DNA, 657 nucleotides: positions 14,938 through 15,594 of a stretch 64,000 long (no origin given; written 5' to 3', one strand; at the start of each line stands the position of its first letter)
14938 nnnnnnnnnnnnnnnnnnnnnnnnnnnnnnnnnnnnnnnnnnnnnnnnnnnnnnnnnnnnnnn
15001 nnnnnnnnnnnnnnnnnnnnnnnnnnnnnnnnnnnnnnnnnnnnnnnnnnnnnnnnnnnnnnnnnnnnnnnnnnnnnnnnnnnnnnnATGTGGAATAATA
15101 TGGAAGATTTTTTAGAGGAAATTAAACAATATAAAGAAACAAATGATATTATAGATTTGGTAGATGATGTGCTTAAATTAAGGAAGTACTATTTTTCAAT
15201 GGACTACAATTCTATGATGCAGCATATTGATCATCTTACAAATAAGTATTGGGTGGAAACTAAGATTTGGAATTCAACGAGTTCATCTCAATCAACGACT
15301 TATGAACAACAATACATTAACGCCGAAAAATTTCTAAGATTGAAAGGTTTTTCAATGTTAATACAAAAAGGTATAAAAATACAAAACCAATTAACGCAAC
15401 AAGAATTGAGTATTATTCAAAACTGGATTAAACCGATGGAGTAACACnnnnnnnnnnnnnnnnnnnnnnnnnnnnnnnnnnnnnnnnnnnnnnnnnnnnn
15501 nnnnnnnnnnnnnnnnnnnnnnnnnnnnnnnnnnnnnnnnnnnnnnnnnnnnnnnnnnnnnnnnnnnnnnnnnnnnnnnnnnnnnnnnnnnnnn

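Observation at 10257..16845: Five-gene operon coupling AbiTii, a type III R-M pair and a HEPN (ApeA-like) protein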

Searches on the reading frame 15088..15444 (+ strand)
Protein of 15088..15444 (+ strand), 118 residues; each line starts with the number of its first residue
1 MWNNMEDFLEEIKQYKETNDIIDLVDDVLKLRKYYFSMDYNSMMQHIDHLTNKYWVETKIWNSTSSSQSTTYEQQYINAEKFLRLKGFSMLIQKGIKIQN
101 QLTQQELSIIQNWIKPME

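Call 3: search_protein_families(library=pfam, proteins=[window:15088-15444:+], max_evalue=0.1)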
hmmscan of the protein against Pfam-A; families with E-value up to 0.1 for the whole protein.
window:15088-15444:+ (118 aa): 1 family
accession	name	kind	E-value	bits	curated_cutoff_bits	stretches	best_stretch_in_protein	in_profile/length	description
PF14131.11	DUF4298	-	0.04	14.4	27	1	4-48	10-52/87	Domain of unknown function (DUF4298)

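Call 4: search_protein_families(library=padloc, proteins=[window:15088-15444:+], max_evalue=0.1)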
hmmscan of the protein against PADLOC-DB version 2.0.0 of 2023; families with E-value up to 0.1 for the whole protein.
window:15088-15444:+ (118 aa): 0 families

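Call 5: search_protein_families(library=ncbifam, proteins=[window:15088-15444:+], max_evalue=0.1)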
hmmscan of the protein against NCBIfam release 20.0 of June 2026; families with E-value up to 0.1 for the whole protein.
window:15088-15444:+ (118 aa): 0 families

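Call 8: search_protein_families(library=phrogs, proteins=[window:15088-15444:+], max_evalue=0.01)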
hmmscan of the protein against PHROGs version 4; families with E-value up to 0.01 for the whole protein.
window:15088-15444:+ (118 aa): 0 families

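Call 26: find_homologous_proteins(query=window:15088-15444:+, max_evalue=0.01)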
Query window:15088-15444:+ (118 aa): 6 proteins with E <= 0.01 among 8 candidates.
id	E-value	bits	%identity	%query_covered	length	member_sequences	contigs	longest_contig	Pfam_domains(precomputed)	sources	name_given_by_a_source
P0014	1.6e-67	243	100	97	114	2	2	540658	-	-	-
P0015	4.2e-36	141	63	95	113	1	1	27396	-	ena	-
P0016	2.2e-34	136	60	95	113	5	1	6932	-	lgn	-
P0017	1.3e-31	127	57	95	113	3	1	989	-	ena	-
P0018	1.1e-30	124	54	95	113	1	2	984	-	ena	-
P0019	8.2e-29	118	61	80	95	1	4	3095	-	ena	-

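Call 27: find_encoding_contigs(protein=P0015, flank=10000, max_places=3)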
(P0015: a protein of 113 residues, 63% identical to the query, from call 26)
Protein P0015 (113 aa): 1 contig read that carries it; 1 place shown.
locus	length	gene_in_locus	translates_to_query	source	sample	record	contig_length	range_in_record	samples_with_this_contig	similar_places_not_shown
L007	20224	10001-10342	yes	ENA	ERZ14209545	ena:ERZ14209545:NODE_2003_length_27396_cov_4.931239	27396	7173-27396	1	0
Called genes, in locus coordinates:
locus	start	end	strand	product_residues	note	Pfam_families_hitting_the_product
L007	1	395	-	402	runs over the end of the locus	PF14281:PDDEXK_4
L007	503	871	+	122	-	-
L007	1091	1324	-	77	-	-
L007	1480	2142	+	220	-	PF10544:T5orf172, PF13455:MUG113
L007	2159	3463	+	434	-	PF22860:DUF7017, PF00313:CSD (weak)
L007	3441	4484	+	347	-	PF19034:RnlA-toxin_DBD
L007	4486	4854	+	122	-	-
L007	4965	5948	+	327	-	-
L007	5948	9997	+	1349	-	PF04851:ResIII, PF18766:SWI2_SNF2 (faint), PF07669:Eco57I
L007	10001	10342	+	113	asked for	-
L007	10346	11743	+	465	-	-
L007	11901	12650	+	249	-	-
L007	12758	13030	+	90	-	-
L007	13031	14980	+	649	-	PF01807:Zn_ribbon_DnaG, PF13155:Toprim_2, PF13481:AAA_25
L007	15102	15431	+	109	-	-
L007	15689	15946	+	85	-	-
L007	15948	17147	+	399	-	PF14659:Phage_int_SAM_3 (faint), PF13102:Phage_int_SAM_5 (faint), PF00589:Phage_integrase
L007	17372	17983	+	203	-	-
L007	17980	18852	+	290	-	PF08843:AbiEii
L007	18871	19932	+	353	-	PF00145:DNA_methylase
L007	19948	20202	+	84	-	PF13589:HATPase_c_3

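Call 28: find_encoding_contigs(protein=P0016, flank=10000, max_places=3)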
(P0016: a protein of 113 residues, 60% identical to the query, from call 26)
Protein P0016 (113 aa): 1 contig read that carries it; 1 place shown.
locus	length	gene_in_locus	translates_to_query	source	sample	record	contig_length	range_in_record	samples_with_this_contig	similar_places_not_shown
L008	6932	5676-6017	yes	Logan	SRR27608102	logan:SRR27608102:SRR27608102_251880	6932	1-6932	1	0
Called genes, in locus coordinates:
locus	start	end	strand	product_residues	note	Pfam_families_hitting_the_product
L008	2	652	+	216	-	?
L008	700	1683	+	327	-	-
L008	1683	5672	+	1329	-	PF04851:ResIII, PF07669:Eco57I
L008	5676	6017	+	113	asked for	-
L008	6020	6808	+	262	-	-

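Call 31: search_protein_families(library=pfam, proteins=[L007:10346-11743:+, L007:4965-5948:+, L007:5948-9997:+], max_evalue=0.01)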
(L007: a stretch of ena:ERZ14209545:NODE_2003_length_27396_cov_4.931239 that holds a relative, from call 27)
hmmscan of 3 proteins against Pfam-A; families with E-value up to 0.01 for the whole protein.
L007:10346-11743:+ (465 aa): 0 families

L007:4965-5948:+ (327 aa): 0 families

L007:5948-9997:+ (1349 aa): 3 families
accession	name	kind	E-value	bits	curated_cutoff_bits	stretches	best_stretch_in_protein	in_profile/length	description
PF07669.17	Eco57I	-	1.7e-19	71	25.3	1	921-1086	2-171/171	Eco57I restriction-modification methylase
PF04851.21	ResIII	-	2e-13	51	22.5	1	153-337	3-163/164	Type III restriction enzyme, res subunit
PF18766.7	SWI2_SNF2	-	1.4e-05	25.3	26.7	1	158-291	2-131/221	SWI2/SNF2 ATPase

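Call 54: search_protein_families(library=padloc, proteins=[L007:4965-5948:+, L007:5948-9997:+], max_evalue=0.001)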
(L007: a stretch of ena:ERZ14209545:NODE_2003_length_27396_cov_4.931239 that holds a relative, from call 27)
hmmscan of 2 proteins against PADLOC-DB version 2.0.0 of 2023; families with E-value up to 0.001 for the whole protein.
L007:4965-5948:+ (327 aa): 1 family
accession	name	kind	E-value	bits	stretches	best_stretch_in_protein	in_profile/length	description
PDLC03390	MTase_II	-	9.9e-130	430.3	1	7-324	5-326/327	Type II methyltransferase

L007:5948-9997:+ (1349 aa): 1 family
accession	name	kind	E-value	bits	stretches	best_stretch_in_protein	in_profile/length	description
PDLC03626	REase_MTase_IIG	-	0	1192.4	1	1-1348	1-1359/1359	Type IIG restriction enzyme-methyltransferase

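Call 98: search_solved_structures(query=A4, max_evalue=10)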
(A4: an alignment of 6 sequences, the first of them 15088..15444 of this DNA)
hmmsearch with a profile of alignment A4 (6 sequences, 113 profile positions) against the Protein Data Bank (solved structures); distinct sequences matched with E-value up to 10: 3.
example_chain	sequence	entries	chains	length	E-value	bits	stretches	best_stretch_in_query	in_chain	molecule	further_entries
2r48_A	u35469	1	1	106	0.2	15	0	60-103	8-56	Phosphotransferase system (PTS) mannose-specific enzyme IIBCA component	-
4ewi_A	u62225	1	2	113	0.59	13.5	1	1-59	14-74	NACHT, LRR and PYD domains-containing protein 4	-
1vkw_A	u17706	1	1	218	1.5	12.2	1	7-74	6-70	putative nitroreductase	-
